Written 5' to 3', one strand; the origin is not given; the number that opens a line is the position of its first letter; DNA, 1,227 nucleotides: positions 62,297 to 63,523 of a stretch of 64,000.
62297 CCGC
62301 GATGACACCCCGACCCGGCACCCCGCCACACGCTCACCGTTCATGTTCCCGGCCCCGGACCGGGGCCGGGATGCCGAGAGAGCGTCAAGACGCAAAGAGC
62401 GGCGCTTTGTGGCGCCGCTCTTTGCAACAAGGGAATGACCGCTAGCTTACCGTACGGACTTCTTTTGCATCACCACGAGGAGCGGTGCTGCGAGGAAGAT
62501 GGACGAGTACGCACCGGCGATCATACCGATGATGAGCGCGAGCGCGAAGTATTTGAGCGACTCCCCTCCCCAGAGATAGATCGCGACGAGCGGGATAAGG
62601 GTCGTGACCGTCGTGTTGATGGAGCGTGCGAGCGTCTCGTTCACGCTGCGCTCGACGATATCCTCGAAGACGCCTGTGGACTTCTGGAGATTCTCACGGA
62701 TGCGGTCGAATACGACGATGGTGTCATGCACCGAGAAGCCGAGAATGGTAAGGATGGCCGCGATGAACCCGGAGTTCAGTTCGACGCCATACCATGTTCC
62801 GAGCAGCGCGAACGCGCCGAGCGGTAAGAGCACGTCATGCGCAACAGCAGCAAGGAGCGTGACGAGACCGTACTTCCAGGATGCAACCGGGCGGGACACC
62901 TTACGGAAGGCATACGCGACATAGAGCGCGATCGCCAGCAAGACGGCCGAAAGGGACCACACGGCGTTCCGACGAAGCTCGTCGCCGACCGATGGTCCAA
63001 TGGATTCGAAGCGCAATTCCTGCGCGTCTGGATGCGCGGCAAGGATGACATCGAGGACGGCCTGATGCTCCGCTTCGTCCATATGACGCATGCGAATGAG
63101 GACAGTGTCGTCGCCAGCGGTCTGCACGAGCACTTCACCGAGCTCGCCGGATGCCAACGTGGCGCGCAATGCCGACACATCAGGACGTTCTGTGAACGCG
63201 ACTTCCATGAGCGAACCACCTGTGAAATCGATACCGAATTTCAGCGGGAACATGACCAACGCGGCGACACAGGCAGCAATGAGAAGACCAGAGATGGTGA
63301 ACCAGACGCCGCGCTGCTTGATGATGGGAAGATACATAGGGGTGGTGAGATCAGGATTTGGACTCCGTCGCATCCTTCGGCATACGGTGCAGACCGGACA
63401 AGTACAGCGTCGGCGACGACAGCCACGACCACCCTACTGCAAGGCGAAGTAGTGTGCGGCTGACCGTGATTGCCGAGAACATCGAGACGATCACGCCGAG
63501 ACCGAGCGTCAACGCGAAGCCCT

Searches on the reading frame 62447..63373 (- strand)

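Call 95: search_protein_families(library=pfam, proteins=[window:62447-63373:-], max_evalue=0.00001)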
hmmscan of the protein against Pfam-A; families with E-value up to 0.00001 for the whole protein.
window:62447-63373:- (308 aa): 2 families
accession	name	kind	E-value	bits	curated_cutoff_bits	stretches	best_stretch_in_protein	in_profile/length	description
PF02355.23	SecD_SecF_C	-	8.2e-57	192.1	20.5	1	113-304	9-188/189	Protein export membrane protein SecD/SecF, C-terminal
PF07549.19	Sec_GG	-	1.7e-07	30.9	20.3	1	38-61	2-25/28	SecD/SecF GG Motif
